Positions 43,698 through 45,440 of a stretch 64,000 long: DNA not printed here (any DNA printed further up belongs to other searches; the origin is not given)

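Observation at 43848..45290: Phage-encoded CysRS carrying a tandem-repeat insertion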

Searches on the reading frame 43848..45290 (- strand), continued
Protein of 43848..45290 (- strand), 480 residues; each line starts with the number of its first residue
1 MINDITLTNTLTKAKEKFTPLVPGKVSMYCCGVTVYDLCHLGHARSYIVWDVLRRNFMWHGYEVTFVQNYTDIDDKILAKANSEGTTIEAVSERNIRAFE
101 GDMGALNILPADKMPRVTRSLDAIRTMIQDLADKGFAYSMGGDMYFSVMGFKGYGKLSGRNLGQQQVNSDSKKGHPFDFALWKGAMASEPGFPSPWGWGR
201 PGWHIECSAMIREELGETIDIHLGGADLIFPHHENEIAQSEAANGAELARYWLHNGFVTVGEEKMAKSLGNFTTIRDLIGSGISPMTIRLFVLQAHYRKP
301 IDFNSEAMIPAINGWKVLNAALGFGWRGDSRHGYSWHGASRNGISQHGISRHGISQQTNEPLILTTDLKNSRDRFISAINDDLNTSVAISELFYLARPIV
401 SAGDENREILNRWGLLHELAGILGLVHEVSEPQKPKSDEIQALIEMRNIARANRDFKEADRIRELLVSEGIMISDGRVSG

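Call 21: find_encoding_contigs(protein=P0003, flank=10000, max_places=3)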
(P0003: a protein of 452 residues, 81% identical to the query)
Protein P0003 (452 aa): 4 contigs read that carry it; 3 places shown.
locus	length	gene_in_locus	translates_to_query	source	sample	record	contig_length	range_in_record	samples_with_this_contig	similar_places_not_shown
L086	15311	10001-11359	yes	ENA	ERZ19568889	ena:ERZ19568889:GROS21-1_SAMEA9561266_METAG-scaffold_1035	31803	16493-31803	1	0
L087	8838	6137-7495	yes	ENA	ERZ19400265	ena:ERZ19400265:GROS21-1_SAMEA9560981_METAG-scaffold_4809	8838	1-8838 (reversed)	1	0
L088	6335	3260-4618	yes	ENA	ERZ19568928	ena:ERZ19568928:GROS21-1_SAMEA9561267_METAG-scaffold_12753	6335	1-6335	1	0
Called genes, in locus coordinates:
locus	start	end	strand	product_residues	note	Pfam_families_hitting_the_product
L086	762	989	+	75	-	-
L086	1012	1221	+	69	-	-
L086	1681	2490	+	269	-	PF01145:Band_7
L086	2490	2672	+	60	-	-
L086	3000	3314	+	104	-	-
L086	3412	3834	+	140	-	-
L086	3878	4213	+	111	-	-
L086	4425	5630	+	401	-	PF00712:DNA_pol3_beta, PF02767:DNA_pol3_beta_2, PF02768:DNA_pol3_beta_3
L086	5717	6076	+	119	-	PF16565:MIT_C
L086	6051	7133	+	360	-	-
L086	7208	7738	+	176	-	-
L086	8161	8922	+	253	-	-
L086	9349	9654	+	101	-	-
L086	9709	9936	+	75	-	-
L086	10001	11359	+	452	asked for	PF01406:tRNA-synt_1e, PF09334:tRNA-synt_1g (faint), PF09190:DALR_2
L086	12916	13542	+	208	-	PF00805:Pentapeptide, PF13599:Pentapeptide_4, PF00805:Pentapeptide, PF13576:Pentapeptide_3 (weak), PF13599:Pentapeptide_4, PF00805:Pentapeptide, PF19062:DUF5758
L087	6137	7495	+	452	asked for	PF01406:tRNA-synt_1e, PF09334:tRNA-synt_1g (faint), PF09190:DALR_2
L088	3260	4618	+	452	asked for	PF01406:tRNA-synt_1e, PF09334:tRNA-synt_1g (faint), PF09190:DALR_2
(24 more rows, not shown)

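Call 22: find_encoding_contigs(protein=P0001, flank=10000, max_places=3)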
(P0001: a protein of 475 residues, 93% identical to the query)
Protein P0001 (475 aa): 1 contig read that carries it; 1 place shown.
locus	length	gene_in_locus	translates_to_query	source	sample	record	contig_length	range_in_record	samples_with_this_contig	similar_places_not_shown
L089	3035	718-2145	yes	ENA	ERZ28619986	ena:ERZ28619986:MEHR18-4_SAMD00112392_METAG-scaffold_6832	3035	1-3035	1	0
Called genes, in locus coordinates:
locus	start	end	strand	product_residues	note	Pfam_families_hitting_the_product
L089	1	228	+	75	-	?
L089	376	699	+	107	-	-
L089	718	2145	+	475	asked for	PF01406:tRNA-synt_1e, PF09334:tRNA-synt_1g (weak), PF09190:DALR_2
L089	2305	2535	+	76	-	-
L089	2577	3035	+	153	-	?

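Call 28: search_solved_structures(query=A1, show_alignments=3, max_evalue=1e-50)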
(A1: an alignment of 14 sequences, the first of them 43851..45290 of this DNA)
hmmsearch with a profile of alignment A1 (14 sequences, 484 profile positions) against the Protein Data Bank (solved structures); distinct sequences matched with E-value up to 1e-50: 8.
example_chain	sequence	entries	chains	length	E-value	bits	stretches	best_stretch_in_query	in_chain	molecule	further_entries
8qhp_A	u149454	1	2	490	4.7e-146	490.8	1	3-482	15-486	Cysteine--tRNA ligase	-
1li5_A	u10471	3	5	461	1.1e-133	449.9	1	3-482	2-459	CYSTEINYL-TRNA SYNTHETASE | Cysteine--tRNA ligase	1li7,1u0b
3tqo_A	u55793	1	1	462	1.5e-132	446.2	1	2-481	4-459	Cysteinyl-tRNA synthetase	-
6ujd_A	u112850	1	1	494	1.8e-91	310.8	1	1-478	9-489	Cysteine--tRNA ligase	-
9yru_A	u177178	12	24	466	1.7e-81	277.9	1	3-385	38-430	Cysteine--tRNA ligase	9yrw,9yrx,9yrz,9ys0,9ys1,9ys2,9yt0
8hfm_A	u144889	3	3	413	1.5e-77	264.9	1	15-329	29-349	L-cysteine:1D-myo-inositol 2-amino-2-deoxy-alpha-D-glucopyranoside ligase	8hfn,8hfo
3c8z_A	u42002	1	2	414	1.5e-77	264.9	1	15-329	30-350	Cysteinyl-tRNA synthetase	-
3sp1_A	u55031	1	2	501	5.6e-75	256.4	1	3-477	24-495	Cysteinyl-tRNA synthetase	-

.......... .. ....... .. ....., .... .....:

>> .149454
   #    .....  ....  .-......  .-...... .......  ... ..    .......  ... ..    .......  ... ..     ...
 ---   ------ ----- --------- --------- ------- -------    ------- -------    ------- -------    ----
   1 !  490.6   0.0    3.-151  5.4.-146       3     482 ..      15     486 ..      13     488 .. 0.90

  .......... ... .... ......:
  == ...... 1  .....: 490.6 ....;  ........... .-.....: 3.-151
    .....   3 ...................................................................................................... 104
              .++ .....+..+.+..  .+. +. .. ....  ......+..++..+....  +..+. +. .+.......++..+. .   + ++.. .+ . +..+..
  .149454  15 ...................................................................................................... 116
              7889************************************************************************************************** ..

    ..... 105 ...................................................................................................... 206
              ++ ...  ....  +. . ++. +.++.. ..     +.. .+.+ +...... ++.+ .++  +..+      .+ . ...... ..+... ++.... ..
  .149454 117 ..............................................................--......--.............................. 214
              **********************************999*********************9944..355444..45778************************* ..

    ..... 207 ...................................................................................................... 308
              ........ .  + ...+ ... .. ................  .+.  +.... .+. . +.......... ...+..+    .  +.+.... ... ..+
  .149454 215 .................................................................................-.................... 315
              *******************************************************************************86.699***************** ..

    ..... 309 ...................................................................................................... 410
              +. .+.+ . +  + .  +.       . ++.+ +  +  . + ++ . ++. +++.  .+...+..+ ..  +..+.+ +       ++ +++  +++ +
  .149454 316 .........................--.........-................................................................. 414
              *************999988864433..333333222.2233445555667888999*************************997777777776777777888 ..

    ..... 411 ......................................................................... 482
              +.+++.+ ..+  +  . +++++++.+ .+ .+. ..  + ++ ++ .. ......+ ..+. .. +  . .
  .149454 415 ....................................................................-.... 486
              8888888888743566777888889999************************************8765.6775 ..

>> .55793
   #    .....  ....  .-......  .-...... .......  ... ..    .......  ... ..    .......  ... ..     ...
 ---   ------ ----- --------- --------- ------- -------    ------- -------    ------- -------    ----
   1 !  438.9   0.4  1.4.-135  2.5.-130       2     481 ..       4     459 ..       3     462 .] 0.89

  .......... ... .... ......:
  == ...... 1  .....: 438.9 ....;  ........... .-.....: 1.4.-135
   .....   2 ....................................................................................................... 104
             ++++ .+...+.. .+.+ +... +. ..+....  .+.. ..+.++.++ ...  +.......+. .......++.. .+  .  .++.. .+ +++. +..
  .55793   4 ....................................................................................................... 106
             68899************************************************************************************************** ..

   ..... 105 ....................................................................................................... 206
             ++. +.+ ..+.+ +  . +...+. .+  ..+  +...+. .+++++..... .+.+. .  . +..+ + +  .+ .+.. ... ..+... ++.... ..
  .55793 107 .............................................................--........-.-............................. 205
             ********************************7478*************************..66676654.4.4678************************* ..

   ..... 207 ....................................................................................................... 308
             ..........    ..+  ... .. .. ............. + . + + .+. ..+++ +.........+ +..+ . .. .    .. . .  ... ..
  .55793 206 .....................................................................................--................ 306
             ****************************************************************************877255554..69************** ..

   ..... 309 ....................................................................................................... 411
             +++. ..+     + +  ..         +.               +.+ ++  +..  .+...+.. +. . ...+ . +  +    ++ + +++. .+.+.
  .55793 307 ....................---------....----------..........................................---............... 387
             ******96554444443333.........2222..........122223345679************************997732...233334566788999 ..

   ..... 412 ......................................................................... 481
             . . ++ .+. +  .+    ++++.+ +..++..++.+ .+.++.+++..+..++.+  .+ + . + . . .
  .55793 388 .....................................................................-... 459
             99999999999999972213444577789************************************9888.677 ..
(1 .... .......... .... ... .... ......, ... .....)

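Call 38: predict_structure(alignment_id=A2)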
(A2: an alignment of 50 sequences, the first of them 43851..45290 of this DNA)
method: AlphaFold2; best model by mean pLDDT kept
length: 480 residues; sequences in the alignment: 50
mean_pLDDT: 70.7   pTM: 0.73
mean pLDDT of the five models: 70.7, 68.8, 68.2, 66.0, 65.3
residues with pLDDT >= 90: 114; 70-90: 153; 50-70: 109; < 50: 104
segments of 3 or more residues with pLDDT < 50: 148-184, 226-231, 256-270, 329-359, 432-435, 476-480
pLDDT, mean of each block of 10 residues (from residue 1): 78 85 93 64 81 94 90 69 86 86 92 76 61 60 49 40 43 40 50 58 63 85 59 57 75 59 40 76 91 73 71 93 72 36 28 37 88 94 90 94 75 95 91 55 85 87 81 49
secondary structure, 60 per line:
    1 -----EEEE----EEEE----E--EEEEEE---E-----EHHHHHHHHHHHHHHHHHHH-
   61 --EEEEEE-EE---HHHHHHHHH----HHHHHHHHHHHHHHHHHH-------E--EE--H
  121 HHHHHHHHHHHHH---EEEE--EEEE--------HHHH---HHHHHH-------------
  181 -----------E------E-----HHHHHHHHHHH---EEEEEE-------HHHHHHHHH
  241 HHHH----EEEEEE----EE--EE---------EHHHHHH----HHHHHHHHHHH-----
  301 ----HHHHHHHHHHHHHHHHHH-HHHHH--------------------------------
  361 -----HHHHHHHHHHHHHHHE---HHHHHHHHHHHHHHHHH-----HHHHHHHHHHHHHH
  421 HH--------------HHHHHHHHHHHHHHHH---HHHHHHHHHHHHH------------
elements in order: E6-9 E14-17 E25-30 H41-59 E63-68 H75-83 H88-105 H120-133 E137-140 E143-146 H155-158 H162-167 H205-215 E219-224 H232-244 E249-254 H275-280 H285-295 H305-322 H324-328 H366-380 H385-401 H407-422 H437-452 H456-468

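Call 42: fold_search(model_id=the predicted structure, library=pdb)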
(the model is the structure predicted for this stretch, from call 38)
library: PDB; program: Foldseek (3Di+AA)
matches with E <= 10: 783; with E <= 0.001: 177
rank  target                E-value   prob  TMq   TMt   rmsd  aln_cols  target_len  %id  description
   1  1u0b_B                2.6e-34  1.00  0.61  0.63  12.3       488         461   39  Crystal structure of cysteinyl-tRNA synthetase binary complex with tRNACys (released 2004-11-23)
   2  8qhp_A                3.6e-33  1.00  0.59  0.69  10.3       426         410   43  Cysteine tRNA ligase homodimer (released 2023-11-29)
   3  3tqo                  6.8e-30  1.00  0.57  0.69   8.5       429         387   39  Structure of the cysteinyl-tRNA synthetase (cysS) from Coxiella burnetii. (released 2011-09-28)
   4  1li5_A                9.9e-30  1.00  0.58  0.71   8.9       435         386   39  Crystal Structure of Cysteinyl-tRNA Synthetase (released 2002-04-26)
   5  1li7_B                4.7e-29  1.00  0.57  0.72   8.7       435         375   36  Crystal Structure of Cysteinyl-tRNA Synthetase with Cysteine Substrate Bound (released 2002-04-26)
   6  1li5_B                1.2e-27  1.00  0.54  0.69   9.5       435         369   37  Crystal Structure of Cysteinyl-tRNA Synthetase (released 2002-04-26)
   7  6ujd                  4.0e-27  1.00  0.56  0.65  10.5       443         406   30  Crystal structure of Cysteine-tRNA ligase from Elizabethkingia sp. (released 2019-10-16)
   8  8hfn                  1.7e-26  1.00  0.56  0.64   8.7       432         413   28  Crystal Structure of Mycobacterium smegmatis MshC in Complex with Compound 7b (released 2022-12-07)
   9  9yrx_A                2.7e-26  1.00  0.56  0.62  10.1       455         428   29  Crystal structure of Cysteinyl-tRNA synthetase (CysRS) from Plasmodium falciparum in complex with Cysteine (released 2025-11-05)
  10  3sp1_B                4.4e-26  1.00  0.57  0.62  15.7       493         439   27  Crystal structure of cysteinyl-tRNA synthetase (cysS) from Borrelia burgdorferi (released 2011-08-17)
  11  9ys2_B                5.8e-26  1.00  0.57  0.63   9.8       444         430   30  Crystal structure of Cysteinyl-tRNA synthetase (CysRS) from Plasmodium falciparum in complex with cysteinyl-AMP (released 2025-10-29)
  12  9ys2_A                6.5e-26  1.00  0.56  0.62   9.9       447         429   30  Crystal structure of Cysteinyl-tRNA synthetase (CysRS) from Plasmodium falciparum in complex with cysteinyl-AMP (released 2025-10-29)
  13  9yrz_B                1.4e-25  1.00  0.56  0.62   9.7       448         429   29  Crystal structure of Cysteinyl-tRNA synthetase (CysRS) from Plasmodium falciparum in complex with AMP (released 2025-11-12)
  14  9yru_A                2.0e-25  1.00  0.58  0.64  10.8       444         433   29  Crystal structure of Apo Cysteinyl-tRNA synthetase (CysRS) from Plasmodium falciparum (Orthrhombic P form) (released 2025-10-29)
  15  3sp1_A                2.1e-25  1.00  0.57  0.64  15.2       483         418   27  Crystal structure of cysteinyl-tRNA synthetase (cysS) from Borrelia burgdorferi (released 2011-08-17)
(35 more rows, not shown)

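Call 59: find_related_loci(query=window:43851-45290:-, collection=metagenome_contigs, flank=3000)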
Query window:43851-45290:- (480 aa) in metagenome_contigs; peptide patterns used: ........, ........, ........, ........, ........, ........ (x = any residue, [..] = any of these).
600 stretches matched a pattern (row limit reached: there are more); 600 encode a relative of the query (tblastn E <= 1e-3); the best 80 are kept; 80 distinct loci.
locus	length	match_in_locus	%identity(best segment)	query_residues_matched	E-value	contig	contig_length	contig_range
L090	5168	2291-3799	56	14-475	0e+0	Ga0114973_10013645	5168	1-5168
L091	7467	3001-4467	48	5-475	2e-148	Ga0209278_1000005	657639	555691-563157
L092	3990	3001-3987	58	3-324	6e-130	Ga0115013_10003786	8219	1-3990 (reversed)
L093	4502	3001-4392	44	5-476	1e-123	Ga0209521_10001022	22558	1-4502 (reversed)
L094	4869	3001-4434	43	5-478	6e-123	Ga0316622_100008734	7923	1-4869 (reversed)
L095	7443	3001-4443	44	5-475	1e-122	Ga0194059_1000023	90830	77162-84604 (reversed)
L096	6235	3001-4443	43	5-476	2e-122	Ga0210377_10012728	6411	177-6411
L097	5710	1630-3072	44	5-475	1e-121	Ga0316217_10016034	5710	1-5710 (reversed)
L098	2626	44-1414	42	5-475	3e-126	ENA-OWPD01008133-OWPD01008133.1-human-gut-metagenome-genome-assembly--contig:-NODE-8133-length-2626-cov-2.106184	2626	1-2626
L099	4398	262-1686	41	5-477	6e-121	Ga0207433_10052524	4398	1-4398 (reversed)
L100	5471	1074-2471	42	2-477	1e-119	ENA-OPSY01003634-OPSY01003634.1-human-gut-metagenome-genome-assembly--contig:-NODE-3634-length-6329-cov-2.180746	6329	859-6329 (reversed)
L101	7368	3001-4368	42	5-475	7e-119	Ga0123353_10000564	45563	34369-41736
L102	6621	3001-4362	43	5-477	3e-119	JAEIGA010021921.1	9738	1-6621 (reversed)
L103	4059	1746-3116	42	5-475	3e-121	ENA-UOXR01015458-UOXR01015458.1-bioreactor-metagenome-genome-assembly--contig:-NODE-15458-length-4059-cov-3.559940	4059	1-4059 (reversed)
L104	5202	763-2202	43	5-476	7e-119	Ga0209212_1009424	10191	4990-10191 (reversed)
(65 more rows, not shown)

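Call 60: list_cluster_members(proteins=[window:43851-45290:-, P0001, P0002, P0003])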
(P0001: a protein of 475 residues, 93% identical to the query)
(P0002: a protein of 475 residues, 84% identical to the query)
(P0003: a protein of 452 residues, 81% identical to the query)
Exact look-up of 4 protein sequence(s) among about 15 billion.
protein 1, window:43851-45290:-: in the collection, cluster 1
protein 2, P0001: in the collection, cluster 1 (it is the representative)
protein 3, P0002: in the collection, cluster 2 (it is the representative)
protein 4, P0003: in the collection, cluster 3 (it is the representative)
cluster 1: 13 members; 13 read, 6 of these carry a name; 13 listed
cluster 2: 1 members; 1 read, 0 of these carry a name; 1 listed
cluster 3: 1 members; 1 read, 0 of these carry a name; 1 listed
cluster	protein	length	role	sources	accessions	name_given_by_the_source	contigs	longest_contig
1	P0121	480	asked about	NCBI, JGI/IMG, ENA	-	cysteinyl-tRNA synthetase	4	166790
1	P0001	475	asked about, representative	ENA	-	-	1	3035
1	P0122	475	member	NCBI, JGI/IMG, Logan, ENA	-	cysteinyl-tRNA synthetase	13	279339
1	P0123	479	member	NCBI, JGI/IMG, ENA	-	cysteinyl-tRNA synthetase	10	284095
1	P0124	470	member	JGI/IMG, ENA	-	cysteinyl-tRNA synthetase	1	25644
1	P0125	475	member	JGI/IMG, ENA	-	cysteinyl-tRNA synthetase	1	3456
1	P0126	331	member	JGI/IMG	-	cysteinyl-tRNA synthetase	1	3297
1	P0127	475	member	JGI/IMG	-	-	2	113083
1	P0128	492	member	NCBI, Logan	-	-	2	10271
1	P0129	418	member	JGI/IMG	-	-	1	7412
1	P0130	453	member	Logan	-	-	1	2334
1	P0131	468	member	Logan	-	-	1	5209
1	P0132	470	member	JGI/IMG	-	-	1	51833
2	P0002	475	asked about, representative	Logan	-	-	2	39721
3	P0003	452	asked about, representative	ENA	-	-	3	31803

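Call 67: find_encoding_contigs(protein=P0123, flank=300, max_places=1)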
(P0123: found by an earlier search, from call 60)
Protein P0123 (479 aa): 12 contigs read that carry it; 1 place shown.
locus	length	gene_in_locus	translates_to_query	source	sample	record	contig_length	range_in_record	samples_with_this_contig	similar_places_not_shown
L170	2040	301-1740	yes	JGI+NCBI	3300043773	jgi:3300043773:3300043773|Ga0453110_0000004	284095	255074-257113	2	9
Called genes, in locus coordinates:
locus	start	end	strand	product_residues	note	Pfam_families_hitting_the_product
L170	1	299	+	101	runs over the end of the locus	-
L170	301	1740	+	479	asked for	PF01406:tRNA-synt_1e, PF09334:tRNA-synt_1g (faint), PF09190:DALR_2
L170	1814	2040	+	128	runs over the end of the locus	-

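Call 68: find_encoding_contigs(protein=P0124, flank=300, max_places=1)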
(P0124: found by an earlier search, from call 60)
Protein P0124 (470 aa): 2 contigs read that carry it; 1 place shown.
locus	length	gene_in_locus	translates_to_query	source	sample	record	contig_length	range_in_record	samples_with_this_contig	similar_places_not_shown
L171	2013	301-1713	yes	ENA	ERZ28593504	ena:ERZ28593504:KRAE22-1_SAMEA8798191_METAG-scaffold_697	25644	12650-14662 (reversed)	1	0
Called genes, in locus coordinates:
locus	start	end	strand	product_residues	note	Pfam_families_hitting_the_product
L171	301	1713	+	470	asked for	PF01406:tRNA-synt_1e, PF09334:tRNA-synt_1g (faint), PF09190:DALR_2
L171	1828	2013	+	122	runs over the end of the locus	-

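Call 69: find_encoding_contigs(protein=P0127, flank=300, max_places=1)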
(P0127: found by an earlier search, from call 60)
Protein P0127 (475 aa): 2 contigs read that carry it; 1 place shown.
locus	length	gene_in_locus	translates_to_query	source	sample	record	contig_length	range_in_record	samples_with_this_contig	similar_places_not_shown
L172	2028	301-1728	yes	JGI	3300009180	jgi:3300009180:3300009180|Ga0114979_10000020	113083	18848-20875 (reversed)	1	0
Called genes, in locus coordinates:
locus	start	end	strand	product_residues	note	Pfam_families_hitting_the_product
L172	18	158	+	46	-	-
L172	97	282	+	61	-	-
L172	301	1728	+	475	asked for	PF01406:tRNA-synt_1e, PF09334:tRNA-synt_1g (faint), PF09190:DALR_2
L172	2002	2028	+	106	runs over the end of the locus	-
